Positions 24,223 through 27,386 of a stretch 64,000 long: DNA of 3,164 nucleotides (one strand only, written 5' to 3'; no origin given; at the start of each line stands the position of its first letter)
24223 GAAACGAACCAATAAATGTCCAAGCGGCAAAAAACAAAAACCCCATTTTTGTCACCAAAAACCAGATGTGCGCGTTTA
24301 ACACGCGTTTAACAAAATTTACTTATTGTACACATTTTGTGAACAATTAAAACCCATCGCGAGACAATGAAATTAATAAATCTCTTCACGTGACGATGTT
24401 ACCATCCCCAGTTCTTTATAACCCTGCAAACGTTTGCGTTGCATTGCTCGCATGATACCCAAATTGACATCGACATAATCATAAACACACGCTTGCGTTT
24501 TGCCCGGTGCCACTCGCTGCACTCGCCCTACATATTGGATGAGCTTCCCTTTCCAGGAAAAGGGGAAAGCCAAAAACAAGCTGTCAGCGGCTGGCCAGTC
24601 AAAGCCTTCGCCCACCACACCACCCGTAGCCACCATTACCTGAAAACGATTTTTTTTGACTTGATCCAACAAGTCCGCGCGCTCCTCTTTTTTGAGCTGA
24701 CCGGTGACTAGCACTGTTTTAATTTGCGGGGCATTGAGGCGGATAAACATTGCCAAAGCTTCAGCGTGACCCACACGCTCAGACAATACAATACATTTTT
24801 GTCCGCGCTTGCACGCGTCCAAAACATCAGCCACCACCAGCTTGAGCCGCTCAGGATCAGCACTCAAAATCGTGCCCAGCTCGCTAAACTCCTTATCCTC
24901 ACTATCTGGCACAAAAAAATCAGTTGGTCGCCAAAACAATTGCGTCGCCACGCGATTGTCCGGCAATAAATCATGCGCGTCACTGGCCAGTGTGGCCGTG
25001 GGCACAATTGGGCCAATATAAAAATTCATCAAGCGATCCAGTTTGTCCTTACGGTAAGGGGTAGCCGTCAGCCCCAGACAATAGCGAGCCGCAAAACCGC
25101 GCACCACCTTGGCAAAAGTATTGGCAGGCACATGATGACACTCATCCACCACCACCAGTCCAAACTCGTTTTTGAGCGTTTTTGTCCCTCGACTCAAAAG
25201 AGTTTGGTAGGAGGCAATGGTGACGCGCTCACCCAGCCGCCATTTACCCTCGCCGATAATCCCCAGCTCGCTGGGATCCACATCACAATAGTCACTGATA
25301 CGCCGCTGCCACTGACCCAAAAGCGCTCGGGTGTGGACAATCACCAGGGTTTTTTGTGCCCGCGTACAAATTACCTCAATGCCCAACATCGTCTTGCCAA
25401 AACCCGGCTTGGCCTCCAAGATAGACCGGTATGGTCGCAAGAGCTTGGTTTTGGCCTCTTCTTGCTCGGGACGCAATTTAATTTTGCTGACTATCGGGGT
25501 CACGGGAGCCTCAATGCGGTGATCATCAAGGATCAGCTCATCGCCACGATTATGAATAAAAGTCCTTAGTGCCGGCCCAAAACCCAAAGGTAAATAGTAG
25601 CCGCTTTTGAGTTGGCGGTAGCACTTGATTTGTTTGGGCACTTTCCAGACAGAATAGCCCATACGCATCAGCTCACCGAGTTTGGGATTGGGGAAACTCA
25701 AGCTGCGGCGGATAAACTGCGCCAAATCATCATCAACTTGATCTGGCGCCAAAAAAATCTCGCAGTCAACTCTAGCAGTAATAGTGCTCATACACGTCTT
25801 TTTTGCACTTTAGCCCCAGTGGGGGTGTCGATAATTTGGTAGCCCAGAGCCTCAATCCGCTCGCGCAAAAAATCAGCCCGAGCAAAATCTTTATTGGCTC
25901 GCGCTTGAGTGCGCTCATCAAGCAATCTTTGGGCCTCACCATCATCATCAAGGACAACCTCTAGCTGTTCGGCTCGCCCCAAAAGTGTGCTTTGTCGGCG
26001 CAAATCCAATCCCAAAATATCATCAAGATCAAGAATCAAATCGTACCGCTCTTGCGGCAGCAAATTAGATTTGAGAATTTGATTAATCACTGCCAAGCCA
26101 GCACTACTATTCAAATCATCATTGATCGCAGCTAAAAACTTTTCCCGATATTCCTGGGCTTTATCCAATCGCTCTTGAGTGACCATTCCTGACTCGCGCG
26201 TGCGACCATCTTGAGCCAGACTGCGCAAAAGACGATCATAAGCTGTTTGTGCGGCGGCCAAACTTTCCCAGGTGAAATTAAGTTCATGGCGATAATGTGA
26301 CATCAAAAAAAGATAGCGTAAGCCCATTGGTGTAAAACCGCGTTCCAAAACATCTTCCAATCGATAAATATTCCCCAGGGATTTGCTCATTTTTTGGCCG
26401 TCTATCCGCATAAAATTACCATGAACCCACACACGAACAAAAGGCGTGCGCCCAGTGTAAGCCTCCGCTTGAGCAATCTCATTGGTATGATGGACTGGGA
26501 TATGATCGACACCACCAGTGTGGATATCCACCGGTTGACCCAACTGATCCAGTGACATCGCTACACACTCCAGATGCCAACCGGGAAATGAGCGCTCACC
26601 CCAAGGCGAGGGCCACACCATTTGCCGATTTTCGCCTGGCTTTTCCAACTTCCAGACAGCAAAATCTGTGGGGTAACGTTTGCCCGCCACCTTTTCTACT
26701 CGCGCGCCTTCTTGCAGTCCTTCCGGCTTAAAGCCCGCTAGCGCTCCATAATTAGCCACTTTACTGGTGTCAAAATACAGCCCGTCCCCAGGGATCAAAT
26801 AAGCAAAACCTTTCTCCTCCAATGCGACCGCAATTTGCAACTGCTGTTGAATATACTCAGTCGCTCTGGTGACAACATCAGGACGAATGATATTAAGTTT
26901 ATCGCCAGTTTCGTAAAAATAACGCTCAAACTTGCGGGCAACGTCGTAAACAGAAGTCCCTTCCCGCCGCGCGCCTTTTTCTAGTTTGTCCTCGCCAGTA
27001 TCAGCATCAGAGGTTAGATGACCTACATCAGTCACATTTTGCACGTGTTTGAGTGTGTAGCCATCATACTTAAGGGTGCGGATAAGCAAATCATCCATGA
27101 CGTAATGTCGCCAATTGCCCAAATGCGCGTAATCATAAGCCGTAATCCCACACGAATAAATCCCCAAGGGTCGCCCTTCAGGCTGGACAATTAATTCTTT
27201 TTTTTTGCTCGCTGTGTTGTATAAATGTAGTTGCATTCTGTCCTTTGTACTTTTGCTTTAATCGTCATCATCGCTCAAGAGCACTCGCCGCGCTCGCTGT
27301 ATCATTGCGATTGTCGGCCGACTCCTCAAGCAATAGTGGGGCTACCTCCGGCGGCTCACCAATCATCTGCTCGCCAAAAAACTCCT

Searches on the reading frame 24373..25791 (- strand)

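Call 43: search_protein_families(library=pfam, proteins=[window:24373-25791:-], max_evalue=0.00001)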
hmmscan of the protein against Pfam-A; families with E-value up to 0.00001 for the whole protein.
window:24373-25791:- (472 aa): 4 families
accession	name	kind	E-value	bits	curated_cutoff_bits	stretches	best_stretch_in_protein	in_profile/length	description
PF04851.21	ResIII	-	8.6e-24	84.7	22.5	1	103-247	1-164/164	Type III restriction enzyme, res subunit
PF00271.37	Helicase_C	-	1.1e-10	42.1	23.5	1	324-427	10-109/110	Helicase conserved C-terminal domain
PF00270.35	DEAD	-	3.3e-10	40.4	26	1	108-246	2-161/167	DEAD/DEAH box helicase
PF00176.29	SNF2-rel_dom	-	1.8e-06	27.8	24.9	1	124-249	21-167/290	SNF2-related domain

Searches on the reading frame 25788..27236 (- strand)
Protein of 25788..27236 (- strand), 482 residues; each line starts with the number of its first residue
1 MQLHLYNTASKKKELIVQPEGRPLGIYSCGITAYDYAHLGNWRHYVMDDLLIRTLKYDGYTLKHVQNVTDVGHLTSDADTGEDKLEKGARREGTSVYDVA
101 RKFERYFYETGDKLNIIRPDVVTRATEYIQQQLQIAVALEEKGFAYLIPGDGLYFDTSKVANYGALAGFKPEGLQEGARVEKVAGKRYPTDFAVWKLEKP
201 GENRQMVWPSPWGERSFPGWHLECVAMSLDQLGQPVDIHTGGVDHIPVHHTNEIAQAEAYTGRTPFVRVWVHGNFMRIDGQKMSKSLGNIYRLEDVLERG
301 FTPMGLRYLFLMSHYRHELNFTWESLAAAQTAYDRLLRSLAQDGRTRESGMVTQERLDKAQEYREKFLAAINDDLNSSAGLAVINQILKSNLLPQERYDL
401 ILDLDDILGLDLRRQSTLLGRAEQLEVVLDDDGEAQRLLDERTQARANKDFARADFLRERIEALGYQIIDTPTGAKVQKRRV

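Call 43: search_protein_families(library=pfam, proteins=[window:25788-27236:-], max_evalue=0.00001)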
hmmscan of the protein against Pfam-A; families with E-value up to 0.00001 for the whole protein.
window:25788-27236:- (482 aa): 4 families
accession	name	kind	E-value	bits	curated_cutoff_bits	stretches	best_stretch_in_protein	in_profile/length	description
PF01406.26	tRNA-synt_1e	-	4.6e-88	295.9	27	1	21-330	7-300/301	tRNA synthetases class I (C) catalytic domain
PF09334.17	tRNA-synt_1g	-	8.2e-10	38.4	20.1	1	267-328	313-373/391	tRNA synthetases class I (M)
PF00133.28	tRNA-synt_1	-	4.7e-09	35.9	22.7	1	234-321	327-413/414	tRNA synthetases class I (I, L, M and V)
PF01921.24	tRNA-synt_1f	-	2.4e-07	30.4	27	0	236-344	235-343/360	tRNA synthetases class I (K)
